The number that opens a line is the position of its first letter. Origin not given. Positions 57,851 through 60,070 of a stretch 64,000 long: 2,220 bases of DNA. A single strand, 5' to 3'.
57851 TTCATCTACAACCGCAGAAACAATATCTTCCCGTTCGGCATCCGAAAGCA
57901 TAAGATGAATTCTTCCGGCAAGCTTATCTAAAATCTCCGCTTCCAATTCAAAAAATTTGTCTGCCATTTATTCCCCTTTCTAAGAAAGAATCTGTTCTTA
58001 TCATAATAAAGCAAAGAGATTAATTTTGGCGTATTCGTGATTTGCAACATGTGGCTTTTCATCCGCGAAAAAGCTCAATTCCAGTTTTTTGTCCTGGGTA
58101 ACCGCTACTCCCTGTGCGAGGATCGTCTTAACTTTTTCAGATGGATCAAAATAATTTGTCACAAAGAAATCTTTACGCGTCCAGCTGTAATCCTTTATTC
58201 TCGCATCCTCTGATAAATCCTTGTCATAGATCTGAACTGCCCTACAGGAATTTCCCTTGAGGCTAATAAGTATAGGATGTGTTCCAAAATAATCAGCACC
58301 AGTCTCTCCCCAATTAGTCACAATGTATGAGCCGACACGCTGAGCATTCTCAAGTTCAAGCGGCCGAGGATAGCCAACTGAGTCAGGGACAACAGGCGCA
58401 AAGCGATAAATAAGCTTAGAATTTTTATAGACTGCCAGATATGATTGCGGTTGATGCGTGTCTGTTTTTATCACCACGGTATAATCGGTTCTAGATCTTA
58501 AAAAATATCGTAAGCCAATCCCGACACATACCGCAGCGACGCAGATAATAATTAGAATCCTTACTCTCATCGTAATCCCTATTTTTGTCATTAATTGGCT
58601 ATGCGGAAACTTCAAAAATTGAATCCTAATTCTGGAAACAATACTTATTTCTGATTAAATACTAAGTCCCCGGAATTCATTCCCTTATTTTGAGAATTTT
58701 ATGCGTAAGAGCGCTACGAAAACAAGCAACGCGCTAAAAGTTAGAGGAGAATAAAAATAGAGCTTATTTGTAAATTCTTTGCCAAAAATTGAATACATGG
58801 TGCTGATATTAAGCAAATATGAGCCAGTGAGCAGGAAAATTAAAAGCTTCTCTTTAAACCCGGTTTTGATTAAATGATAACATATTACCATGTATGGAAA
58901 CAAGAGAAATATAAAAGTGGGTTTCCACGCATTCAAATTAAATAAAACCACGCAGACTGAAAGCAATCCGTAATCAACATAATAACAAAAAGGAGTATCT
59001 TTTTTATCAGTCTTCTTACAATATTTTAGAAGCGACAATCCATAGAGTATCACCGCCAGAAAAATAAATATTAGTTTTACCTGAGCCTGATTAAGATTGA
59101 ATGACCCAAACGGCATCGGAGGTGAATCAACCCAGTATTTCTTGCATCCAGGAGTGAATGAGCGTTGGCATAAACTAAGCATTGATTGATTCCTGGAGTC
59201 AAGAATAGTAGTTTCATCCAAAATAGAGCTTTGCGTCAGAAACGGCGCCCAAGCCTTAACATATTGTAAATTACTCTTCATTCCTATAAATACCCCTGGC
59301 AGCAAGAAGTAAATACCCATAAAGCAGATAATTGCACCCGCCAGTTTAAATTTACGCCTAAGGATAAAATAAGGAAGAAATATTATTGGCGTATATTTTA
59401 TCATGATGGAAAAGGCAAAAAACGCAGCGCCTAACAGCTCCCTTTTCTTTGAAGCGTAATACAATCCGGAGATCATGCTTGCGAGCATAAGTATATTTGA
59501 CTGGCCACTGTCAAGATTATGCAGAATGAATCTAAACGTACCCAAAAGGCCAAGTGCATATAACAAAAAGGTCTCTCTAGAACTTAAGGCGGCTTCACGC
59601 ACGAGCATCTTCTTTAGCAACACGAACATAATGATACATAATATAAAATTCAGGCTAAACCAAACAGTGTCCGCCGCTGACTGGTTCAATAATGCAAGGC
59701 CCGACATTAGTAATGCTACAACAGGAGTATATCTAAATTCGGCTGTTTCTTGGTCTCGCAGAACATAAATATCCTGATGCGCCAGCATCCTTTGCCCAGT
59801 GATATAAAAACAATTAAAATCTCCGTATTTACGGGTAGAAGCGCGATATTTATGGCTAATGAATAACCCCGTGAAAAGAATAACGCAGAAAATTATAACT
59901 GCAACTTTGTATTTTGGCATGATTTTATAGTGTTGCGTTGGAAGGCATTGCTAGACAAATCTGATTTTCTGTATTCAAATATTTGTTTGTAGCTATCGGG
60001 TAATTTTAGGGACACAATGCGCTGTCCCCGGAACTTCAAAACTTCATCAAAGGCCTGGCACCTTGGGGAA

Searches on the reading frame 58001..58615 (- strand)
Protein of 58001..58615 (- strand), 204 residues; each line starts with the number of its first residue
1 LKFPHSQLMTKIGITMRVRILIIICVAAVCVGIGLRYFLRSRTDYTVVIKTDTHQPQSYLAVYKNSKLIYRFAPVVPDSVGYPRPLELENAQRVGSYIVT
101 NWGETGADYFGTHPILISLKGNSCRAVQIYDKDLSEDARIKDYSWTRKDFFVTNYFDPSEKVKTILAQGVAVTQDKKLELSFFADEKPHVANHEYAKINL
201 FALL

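Call 3: search_protein_families(library=pfam, proteins=[window:58001-58615:-], max_evalue=1)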
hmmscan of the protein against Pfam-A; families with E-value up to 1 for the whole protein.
window:58001-58615:- (204 aa): 1 family
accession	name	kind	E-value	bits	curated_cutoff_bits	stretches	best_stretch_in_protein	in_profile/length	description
PF14146.11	DUF4305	-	0.11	13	27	1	21-38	20-37/37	Domain of unknown function (DUF4305)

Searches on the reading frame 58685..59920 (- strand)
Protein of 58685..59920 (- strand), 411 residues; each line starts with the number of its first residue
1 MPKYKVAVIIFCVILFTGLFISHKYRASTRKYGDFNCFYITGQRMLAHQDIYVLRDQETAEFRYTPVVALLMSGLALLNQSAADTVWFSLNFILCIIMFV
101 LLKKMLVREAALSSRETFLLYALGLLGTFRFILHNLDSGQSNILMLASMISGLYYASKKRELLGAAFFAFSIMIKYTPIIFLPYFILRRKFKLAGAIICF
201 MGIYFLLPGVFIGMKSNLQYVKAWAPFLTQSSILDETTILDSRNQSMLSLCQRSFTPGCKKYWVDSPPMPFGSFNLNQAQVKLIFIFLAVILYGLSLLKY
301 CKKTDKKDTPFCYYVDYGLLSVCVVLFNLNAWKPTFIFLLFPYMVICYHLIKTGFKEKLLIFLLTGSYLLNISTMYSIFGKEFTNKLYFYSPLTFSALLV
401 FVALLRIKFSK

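Call 3: search_protein_families(library=pfam, proteins=[window:58685-59920:-], max_evalue=1)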
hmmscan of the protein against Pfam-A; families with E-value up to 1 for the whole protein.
window:58685-59920:- (411 aa): 3 families
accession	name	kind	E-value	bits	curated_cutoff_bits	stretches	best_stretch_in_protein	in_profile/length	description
PF09594.16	GT87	-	6.9e-21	75.5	25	1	62-252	1-180/237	Glycosyltransferase family 87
PF20145.4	ARMET_N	-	0.051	14.4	26.9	1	296-326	30-60/96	ARMET, N-terminal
PF02701.20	Zn_ribbon_Dof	-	0.42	11.2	26.6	0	300-317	5-22/59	Dof domain, zinc finger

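Call 5: search_protein_families(library=ncbifam, proteins=[window:58685-59920:-], max_evalue=1)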
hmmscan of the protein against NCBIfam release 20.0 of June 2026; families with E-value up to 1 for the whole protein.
window:58685-59920:- (411 aa): 1 family
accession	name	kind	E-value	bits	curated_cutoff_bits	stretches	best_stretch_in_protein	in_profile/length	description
NF009915.0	PRK13375.1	equivalog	3.6e-07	29.1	413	1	6-198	34-225/425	mannosyltransferase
